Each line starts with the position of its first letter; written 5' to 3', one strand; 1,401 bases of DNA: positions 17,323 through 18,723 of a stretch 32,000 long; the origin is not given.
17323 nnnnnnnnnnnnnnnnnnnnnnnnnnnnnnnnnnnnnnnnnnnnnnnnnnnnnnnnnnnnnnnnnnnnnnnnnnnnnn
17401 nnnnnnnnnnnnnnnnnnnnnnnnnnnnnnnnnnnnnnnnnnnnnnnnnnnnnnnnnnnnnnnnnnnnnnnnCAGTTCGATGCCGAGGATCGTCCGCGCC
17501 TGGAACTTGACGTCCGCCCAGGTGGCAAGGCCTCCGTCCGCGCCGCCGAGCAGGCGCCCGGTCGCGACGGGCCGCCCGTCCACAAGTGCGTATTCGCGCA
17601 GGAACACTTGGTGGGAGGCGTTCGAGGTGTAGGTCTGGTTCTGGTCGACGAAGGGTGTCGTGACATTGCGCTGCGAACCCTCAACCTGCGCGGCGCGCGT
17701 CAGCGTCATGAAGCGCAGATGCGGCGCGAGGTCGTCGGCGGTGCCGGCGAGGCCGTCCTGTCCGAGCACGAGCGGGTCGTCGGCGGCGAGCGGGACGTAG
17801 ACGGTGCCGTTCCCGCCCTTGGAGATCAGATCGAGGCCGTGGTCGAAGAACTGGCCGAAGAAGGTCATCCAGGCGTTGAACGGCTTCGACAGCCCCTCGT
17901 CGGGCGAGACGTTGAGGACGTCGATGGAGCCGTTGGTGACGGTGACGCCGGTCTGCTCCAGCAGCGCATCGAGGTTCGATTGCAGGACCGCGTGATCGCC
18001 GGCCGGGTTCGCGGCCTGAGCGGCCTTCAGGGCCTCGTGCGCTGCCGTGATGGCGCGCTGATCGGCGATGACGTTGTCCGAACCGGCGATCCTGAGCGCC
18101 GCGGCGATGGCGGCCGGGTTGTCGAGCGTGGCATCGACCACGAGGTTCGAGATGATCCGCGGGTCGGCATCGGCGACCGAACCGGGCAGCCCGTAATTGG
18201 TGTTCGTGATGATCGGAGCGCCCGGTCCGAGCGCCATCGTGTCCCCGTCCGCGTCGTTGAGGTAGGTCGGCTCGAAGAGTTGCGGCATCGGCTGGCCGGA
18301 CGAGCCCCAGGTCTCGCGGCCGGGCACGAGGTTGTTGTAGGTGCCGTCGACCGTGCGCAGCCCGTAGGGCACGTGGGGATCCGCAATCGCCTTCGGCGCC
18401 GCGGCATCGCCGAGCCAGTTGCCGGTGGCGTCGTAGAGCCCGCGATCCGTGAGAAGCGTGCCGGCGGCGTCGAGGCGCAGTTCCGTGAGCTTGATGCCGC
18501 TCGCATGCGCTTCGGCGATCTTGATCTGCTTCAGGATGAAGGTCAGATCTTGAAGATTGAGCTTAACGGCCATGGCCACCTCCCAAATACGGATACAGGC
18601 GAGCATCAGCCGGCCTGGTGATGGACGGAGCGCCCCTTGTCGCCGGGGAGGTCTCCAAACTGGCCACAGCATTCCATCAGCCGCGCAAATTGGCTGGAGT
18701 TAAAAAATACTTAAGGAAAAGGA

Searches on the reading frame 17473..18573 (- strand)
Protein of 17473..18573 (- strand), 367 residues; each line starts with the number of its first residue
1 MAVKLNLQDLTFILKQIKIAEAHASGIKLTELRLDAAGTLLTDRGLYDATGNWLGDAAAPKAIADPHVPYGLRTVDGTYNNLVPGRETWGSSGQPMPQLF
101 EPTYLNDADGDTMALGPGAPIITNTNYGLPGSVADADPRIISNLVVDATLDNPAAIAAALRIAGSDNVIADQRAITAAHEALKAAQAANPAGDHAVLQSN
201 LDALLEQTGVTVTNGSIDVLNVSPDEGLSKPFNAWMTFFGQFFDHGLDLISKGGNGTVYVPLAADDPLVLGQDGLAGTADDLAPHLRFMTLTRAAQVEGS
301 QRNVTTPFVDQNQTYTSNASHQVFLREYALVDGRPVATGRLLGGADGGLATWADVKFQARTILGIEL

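Call 64: search_dna_similar(query=window:17473-18573:-, collection=plasmids, mode=protein, max_rows=40, rows=spread)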
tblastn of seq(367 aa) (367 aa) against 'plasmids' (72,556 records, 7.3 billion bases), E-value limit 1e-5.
Records with a match: 32; places in all: 38; records where one place covers at least 80% of the query: 27.
Best place of each record, by identity: 60-80% 3; <60% 29.
By first word of the organism name: Rhizobium 7; Ensifer 5; Agrobacterium 3; Shinella 3; Paracoccus 3; Phyllobacterium 3; Plesiomonas 2; Limimaricola 1; Azospirillum 1; Fuscovulum 1; and 3 more.
By predicted mobility (MOB-suite, as given by PLSDB): non-mobilizable 28; conjugative 3; mobilizable 1.
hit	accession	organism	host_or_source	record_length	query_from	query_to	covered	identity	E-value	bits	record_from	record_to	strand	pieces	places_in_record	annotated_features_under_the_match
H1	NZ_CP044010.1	Rhizobium sp. BG6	Prosopis cineraria,pure bacterial ...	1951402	2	367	91%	61.9%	3e-50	368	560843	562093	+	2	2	none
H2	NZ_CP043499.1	Rhizobium grahamii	Prosopis cineraria,pure bacterial ...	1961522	2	367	91%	61.9%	3e-50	368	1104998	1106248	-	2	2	none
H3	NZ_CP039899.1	Agrobacterium tumefaciens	-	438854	2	367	100%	52.6%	3e-106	349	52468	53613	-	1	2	peroxidase family protein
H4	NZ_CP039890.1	Agrobacterium tumefaciens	-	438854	2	367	100%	52.6%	3e-106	349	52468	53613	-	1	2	peroxidase family protein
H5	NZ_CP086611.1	Shinella zoogloeoides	-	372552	1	367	87%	60.0%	3e-58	368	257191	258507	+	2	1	peroxidase family protein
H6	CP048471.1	Agrobacterium tumefaciens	walnut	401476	2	367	100%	52.1%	1e-105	347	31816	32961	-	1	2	calcium-binding protein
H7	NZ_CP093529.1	Shinella zoogloeoides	-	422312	1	367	87%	59.4%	2e-58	361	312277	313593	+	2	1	peroxidase family protein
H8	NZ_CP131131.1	Shinella zoogloeoides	isolate,Activated charcoal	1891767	3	367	99%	49.6%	8e-74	256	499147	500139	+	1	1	none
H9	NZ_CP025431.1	Paracoccus zhejiangensis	single cell,sludge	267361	3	367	99%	47.6%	2e-76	263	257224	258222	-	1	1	peroxidase family protein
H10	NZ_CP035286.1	Paracoccus versutus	whole organism,soil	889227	1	367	100%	47.0%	3e-77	265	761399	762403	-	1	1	peroxidase family protein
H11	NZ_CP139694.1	Limimaricola variabilis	Bacterial Culture,hydrothermal vent ...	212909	1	367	100%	46.3%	3e-68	239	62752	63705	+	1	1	peroxidase family protein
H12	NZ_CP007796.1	Azospirillum argentinense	Triticum aestivum L.,Root,wheat ...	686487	3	367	99%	46.3%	1e-75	261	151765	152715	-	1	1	peroxidase family protein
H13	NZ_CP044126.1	Rhizobium sp. BG4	Prosopis cineraria,pure bacterial ...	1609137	3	367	99%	46.0%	9e-72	250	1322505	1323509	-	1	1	record has no annotation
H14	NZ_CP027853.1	Plesiomonas shigelloides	whole organism,catfish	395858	5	367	99%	44.4%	6e-61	218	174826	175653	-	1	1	peroxidase family protein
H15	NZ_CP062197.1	Plesiomonas shigelloides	Gentoo penguin,feces,feces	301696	5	367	99%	44.1%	3e-60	216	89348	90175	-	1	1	peroxidase family protein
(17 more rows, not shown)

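Call 65: get_annotated_region(hit=H3, flank=18000)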
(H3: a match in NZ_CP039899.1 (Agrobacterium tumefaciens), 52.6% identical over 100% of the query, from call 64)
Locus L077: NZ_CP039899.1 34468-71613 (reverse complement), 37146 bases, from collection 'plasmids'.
description: Agrobacterium tumefaciens strain CFBP5877 plasmid pAtCFBP5877a, complete sequence
organism: Agrobacterium tumefaciens (NCBI taxid 358)
taxonomy: Bacteria; Pseudomonadota; Alphaproteobacteria; Hyphomicrobiales; Rhizobiaceae; Agrobacterium; Agrobacterium tumefaciens
host: -; source: -; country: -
typing (MOB-suite, as given by PLSDB): conjugative; relaxase MOBQ; mating-pair formation MPF_T
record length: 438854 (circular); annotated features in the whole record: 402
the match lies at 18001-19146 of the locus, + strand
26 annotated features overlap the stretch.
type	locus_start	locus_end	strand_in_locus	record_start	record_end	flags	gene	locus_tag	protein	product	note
CDS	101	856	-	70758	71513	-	-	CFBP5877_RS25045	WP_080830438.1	SDR family oxidoreductase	-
CDS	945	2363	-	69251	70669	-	-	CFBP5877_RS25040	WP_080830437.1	MFS transporter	-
CDS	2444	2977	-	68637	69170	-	-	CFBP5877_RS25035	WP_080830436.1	TetR/AcrR family transcriptional regulator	GO:0006355 - regulation of DNA-templated transcription [Evidence IEA]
CDS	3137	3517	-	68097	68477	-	-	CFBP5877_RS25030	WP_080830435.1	helix-turn-helix domain-containing protein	-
CDS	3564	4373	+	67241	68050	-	-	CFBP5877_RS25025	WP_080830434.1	SDR family NAD(P)-dependent oxidoreductase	-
CDS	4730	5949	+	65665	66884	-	-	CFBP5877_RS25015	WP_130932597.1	IS3-like element ISRm1 family transposase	GO:0006313 - DNA transposition [Evidence IEA]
CDS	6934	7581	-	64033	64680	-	-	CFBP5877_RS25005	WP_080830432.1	DUF1109 domain-containing protein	-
CDS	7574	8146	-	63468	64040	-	-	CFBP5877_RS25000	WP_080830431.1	sigma-70 family RNA polymerase sigma factor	GO:0006352 - DNA-templated transcription initiation [Evidence IEA]; GO:0006355 - regulation of DNA-templated ...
CDS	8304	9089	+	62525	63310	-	-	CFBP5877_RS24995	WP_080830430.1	alpha/beta hydrolase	-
CDS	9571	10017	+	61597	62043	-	-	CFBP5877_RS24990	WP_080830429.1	excisionase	-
CDS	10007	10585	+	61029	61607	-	-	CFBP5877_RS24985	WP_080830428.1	PIN domain-containing protein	-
CDS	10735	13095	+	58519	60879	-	-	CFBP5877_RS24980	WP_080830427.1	hypothetical protein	-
CDS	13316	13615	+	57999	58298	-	-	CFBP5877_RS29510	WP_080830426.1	hypothetical protein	-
CDS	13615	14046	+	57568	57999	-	-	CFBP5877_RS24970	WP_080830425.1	type II toxin-antitoxin system VapC family toxin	-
CDS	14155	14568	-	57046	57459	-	-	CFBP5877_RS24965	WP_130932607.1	helix-turn-helix transcriptional regulator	-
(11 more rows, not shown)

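Call 66: get_annotated_region(hit=H10, flank=18000)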
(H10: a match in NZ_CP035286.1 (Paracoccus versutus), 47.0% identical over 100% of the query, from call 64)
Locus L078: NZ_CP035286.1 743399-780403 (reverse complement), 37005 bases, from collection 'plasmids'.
description: Paracoccus versutus strain UW1 plasmid pTAV3, complete sequence
organism: Paracoccus versutus (NCBI taxid 34007)
taxonomy: Bacteria; Pseudomonadota; Alphaproteobacteria; Rhodobacterales; Paracoccaceae; Paracoccus; Paracoccus versutus
host: -; source: whole organism,soil; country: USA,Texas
typing (MOB-suite, as given by PLSDB): non-mobilizable; replicon rep_cluster_229
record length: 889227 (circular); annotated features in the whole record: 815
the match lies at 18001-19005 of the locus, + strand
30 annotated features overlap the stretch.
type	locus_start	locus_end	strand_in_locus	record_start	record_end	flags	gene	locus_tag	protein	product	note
CDS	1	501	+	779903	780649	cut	-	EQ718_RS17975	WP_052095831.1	DeoR/GlpR family DNA-binding transcription regulator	-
CDS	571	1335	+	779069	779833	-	-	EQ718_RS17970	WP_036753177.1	SDR family oxidoreductase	-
CDS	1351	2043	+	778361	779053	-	-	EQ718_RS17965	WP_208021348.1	GntR family transcriptional regulator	GO:0006355 - regulation of DNA-templated transcription [Evidence IEA]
CDS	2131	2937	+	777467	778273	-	-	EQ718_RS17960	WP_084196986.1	SDR family oxidoreductase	-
CDS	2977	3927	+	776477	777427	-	-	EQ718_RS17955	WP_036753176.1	ABC transporter substrate-binding protein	-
CDS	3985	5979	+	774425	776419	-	-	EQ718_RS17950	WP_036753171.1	ABC transporter permease subunit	GO:0055085 - transmembrane transport [Evidence IEA]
CDS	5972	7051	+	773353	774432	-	-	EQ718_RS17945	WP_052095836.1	ATP-binding cassette domain-containing protein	-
CDS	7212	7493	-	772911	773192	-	-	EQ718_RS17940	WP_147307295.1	aromatic acid/H+ symport family MFS transporter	-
CDS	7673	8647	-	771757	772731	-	-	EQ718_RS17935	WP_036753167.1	dipeptidase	GO:0006508 - proteolysis [Evidence IEA]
CDS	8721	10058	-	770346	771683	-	-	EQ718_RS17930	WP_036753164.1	MFS transporter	GO:0055085 - transmembrane transport [Evidence IEA]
CDS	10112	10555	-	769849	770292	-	-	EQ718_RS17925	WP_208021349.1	acyl-CoA thioesterase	-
CDS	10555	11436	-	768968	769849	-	-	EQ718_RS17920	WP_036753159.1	3-keto-5-aminohexanoate cleavage protein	-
CDS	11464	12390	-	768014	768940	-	-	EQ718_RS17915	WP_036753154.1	3-hydroxyacyl-CoA dehydrogenase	-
CDS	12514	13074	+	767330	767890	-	-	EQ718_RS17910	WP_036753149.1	LuxR C-terminal-related transcriptional regulator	GO:0006355 - regulation of DNA-templated transcription [Evidence IEA]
CDS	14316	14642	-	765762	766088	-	-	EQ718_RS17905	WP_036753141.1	hypothetical protein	-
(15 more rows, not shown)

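Call 67: get_annotated_region(hit=H14, flank=18000)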
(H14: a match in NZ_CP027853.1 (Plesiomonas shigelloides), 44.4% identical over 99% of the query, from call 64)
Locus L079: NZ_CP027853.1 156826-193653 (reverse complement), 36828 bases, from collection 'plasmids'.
description: Plesiomonas shigelloides strain MS-17-188 plasmid pPS-MS-17-188-1, complete sequence
organism: Plesiomonas shigelloides (NCBI taxid 703)
taxonomy: Bacteria; Pseudomonadota; Gammaproteobacteria; Enterobacterales; Enterobacteriaceae; Plesiomonas; Plesiomonas shigelloides
host: -; source: whole organism,catfish; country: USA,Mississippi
typing (MOB-suite, as given by PLSDB): non-mobilizable; replicon rep_cluster_2472
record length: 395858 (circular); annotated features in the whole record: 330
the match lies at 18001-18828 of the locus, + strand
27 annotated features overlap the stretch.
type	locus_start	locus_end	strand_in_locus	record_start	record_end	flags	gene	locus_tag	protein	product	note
CDS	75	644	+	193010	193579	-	pagP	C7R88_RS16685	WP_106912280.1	lipid IV(A) palmitoyltransferase PagP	-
CDS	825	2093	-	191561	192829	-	-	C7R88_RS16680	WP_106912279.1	O-acetylhomoserine aminocarboxypropyltransferase/cysteine synthase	-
CDS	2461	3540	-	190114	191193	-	-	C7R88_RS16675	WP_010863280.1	ParB/RepB/Spo0J family partition protein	GO:0007059 - chromosome segregation [Evidence IEA]; GO:0000910 - cytokinesis [Evidence IEA]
CDS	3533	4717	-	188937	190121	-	-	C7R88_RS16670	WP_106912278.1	ParA family protein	-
CDS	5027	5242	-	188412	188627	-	-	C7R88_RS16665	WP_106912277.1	hypothetical protein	-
CDS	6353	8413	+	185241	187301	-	-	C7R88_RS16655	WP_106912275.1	replication initiator protein RctB domain-containing protein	-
CDS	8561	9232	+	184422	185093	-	-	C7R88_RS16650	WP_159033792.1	hypothetical protein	-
CDS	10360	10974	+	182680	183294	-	-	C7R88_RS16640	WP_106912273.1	carboxymuconolactone decarboxylase family protein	-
CDS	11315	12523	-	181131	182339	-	-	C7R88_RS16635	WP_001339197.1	IS4-like element ISVsa5 family transposase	GO:0006313 - DNA transposition [Evidence IEA]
CDS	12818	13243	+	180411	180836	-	-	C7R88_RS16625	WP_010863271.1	H-NS family nucleoid-associated regulatory protein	GO:0006355 - regulation of DNA-templated transcription [Evidence IEA]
CDS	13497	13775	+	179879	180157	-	-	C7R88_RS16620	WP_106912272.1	hypothetical protein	-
CDS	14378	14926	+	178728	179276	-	-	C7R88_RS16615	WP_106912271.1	NAD(P)H-dependent oxidoreductase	-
CDS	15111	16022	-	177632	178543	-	-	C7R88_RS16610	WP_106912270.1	LysR family transcriptional regulator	-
CDS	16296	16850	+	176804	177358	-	-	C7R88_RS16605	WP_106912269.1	lysozyme inhibitor LprI family protein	-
CDS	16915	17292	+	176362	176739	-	-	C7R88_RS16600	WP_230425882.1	hypothetical protein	-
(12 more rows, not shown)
